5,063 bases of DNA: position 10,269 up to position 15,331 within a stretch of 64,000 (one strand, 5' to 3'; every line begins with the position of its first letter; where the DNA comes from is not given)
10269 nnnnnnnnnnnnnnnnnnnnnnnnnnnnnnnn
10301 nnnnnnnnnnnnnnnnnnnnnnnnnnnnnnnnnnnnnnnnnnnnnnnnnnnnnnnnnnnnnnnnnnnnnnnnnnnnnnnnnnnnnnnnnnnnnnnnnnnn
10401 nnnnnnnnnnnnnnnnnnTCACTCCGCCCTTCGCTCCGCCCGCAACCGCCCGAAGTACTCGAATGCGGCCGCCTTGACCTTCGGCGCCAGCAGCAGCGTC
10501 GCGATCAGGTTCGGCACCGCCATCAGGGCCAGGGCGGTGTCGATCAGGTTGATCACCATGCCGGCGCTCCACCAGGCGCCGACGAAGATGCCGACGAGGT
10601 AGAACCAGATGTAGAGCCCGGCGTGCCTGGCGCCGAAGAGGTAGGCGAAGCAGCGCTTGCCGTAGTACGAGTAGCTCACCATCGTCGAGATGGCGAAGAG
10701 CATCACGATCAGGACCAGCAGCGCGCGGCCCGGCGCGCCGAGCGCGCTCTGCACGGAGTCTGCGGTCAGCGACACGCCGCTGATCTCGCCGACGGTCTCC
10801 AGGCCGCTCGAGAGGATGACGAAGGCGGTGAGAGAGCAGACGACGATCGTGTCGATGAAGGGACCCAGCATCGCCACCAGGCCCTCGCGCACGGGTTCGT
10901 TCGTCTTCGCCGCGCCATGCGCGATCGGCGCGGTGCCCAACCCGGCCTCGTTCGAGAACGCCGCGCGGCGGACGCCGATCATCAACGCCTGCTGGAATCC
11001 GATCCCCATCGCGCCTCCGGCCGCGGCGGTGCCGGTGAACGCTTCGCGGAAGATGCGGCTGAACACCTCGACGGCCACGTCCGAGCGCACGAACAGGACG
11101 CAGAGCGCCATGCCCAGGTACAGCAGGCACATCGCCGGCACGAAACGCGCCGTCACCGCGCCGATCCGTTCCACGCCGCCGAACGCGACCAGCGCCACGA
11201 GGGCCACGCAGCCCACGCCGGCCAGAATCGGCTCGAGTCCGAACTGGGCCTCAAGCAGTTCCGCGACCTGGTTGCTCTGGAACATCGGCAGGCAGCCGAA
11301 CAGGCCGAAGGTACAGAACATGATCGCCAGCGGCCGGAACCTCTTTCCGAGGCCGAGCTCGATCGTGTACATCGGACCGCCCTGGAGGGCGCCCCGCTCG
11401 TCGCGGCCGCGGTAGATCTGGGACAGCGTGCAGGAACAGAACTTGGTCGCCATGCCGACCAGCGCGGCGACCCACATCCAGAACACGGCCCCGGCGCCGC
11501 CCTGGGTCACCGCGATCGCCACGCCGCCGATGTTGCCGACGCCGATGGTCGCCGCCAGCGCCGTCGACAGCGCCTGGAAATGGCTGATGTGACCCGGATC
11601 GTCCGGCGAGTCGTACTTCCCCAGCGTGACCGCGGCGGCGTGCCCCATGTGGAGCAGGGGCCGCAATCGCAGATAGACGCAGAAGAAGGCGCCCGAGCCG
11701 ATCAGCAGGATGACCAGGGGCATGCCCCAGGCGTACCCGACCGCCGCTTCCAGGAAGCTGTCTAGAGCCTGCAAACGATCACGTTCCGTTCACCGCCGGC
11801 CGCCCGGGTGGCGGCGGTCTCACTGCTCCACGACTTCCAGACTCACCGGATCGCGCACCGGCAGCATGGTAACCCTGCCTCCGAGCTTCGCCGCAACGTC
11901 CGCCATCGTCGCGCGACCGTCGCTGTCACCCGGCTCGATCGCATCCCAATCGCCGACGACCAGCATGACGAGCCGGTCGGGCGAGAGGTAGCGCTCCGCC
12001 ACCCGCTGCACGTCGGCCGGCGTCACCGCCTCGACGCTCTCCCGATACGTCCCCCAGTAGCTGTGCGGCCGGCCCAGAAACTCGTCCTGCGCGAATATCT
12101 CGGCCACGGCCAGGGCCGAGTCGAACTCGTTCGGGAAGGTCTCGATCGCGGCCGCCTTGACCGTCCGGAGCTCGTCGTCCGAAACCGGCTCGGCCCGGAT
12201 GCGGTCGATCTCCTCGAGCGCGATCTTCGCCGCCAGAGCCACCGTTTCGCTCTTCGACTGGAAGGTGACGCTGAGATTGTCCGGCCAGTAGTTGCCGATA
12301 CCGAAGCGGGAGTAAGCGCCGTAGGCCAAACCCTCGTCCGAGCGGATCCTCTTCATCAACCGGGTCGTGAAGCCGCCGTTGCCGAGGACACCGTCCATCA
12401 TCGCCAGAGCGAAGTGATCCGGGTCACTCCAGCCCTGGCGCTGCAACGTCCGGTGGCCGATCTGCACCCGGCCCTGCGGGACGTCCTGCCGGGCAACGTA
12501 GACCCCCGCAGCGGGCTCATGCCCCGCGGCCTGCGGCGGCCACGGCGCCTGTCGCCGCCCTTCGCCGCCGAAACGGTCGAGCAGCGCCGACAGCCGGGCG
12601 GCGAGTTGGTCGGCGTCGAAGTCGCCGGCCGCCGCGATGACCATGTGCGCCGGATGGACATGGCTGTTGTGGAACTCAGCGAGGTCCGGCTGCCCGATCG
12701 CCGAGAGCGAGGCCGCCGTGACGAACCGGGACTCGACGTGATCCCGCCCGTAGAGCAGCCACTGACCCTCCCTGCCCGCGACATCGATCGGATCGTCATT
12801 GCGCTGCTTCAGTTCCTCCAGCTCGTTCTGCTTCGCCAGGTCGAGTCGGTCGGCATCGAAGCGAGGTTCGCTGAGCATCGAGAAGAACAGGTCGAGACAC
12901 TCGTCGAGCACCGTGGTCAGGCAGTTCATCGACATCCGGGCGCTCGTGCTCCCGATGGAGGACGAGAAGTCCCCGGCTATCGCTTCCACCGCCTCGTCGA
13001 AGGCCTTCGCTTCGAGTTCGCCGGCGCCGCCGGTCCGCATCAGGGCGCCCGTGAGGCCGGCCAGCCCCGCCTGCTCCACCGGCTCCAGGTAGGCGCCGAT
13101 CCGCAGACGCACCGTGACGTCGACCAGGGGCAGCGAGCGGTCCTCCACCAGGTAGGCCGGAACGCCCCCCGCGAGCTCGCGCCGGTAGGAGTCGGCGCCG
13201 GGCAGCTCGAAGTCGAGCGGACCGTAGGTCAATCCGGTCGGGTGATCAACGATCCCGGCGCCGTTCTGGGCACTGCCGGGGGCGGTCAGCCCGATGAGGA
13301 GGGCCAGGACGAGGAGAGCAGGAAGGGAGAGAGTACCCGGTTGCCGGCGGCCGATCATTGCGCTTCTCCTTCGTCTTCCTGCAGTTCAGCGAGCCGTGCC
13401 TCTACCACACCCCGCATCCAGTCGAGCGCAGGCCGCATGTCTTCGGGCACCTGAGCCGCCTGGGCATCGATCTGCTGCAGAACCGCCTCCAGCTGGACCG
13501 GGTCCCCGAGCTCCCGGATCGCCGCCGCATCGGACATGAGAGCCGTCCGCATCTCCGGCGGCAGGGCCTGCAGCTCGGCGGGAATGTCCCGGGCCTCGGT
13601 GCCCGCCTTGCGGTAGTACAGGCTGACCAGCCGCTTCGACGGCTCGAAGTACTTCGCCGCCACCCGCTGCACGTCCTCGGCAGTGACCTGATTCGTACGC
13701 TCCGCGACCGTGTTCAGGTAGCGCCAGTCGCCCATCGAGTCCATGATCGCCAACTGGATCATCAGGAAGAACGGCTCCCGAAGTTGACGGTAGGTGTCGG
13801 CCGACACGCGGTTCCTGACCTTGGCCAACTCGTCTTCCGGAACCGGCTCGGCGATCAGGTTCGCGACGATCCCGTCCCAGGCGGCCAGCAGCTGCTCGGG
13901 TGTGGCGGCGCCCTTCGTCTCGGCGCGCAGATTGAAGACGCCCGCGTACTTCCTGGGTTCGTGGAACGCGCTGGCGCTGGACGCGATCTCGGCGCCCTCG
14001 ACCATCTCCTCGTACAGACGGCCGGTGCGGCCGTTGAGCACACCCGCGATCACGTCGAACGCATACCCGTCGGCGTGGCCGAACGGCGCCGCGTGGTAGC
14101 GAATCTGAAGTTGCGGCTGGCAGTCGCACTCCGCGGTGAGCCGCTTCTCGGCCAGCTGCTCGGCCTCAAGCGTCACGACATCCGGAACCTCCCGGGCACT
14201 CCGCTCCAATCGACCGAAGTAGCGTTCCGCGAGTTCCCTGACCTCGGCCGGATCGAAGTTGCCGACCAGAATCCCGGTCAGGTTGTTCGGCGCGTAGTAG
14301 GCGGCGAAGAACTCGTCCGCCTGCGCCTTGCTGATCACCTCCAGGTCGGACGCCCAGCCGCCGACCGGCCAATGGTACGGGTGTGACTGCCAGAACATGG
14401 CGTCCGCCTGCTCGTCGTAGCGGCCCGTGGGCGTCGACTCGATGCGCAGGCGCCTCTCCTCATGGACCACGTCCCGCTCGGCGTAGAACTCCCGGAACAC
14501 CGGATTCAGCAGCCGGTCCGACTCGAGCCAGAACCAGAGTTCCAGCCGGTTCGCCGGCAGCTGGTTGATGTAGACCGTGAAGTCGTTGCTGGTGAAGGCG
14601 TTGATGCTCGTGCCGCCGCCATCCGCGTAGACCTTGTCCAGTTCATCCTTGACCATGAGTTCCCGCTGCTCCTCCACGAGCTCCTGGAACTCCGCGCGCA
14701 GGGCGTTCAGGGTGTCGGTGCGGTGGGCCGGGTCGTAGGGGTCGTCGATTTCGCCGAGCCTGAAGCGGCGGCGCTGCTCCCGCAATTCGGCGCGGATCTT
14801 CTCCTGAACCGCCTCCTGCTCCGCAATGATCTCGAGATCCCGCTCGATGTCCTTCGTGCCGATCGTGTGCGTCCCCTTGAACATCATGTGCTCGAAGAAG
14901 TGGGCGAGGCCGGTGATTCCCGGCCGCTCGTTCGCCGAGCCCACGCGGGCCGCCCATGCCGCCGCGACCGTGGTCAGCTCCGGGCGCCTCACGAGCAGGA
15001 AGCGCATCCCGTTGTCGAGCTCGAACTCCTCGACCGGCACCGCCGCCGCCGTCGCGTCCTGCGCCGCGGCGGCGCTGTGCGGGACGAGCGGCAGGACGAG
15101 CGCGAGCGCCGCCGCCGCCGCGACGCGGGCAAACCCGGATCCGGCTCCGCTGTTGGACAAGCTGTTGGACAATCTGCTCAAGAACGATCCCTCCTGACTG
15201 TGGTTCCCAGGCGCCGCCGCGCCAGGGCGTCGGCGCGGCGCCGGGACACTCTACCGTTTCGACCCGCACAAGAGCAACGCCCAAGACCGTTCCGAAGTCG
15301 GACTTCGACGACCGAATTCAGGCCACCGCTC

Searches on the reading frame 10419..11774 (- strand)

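Call 12: search_protein_families(library=pfam, proteins=[window:10419-11774:-], max_evalue=0.001)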
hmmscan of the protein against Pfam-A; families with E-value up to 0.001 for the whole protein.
window:10419-11774:- (451 aa): 1 family
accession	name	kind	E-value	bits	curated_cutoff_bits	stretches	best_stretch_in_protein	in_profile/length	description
PF01235.23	Na_Ala_symp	-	7.1e-125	417.8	24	1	58-447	8-386/392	Sodium:alanine symporter family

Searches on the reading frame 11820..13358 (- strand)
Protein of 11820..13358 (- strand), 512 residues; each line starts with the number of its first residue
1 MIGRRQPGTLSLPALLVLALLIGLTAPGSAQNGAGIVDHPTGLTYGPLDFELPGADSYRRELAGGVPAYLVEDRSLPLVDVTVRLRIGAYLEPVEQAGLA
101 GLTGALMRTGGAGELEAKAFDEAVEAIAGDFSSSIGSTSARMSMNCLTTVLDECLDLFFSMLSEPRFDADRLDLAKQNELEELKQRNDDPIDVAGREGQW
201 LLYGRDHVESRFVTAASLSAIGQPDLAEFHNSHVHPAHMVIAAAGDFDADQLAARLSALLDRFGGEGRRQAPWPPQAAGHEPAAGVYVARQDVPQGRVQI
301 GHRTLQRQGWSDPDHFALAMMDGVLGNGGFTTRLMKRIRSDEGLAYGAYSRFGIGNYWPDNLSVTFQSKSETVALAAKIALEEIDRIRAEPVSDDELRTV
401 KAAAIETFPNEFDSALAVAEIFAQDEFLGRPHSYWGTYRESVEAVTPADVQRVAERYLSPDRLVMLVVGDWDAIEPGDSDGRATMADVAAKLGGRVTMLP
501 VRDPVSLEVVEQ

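Call 12: search_protein_families(library=pfam, proteins=[window:11820-13358:-], max_evalue=0.001)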
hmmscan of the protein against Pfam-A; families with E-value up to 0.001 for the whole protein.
window:11820-13358:- (512 aa): 2 families
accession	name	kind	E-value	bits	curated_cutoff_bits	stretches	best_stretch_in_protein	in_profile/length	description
PF05193.26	Peptidase_M16_C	-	1.5e-30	106.8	23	1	224-403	5-180/181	Peptidase M16 inactive domain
PF00675.25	Peptidase_M16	-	2.6e-06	27.8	22.3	1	77-189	11-122/149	Insulinase (Peptidase family M16)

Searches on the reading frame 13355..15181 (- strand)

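Call 12: search_protein_families(library=pfam, proteins=[window:13355-15181:-], max_evalue=0.001)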
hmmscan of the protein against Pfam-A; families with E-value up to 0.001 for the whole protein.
window:13355-15181:- (608 aa): 2 families
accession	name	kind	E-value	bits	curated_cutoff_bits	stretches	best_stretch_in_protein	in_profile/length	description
PF05193.26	Peptidase_M16_C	-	9.2e-26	91.2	23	1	283-458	2-180/181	Peptidase M16 inactive domain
PF00675.25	Peptidase_M16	-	9.9e-15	55.2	22.3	1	62-118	3-59/149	Insulinase (Peptidase family M16)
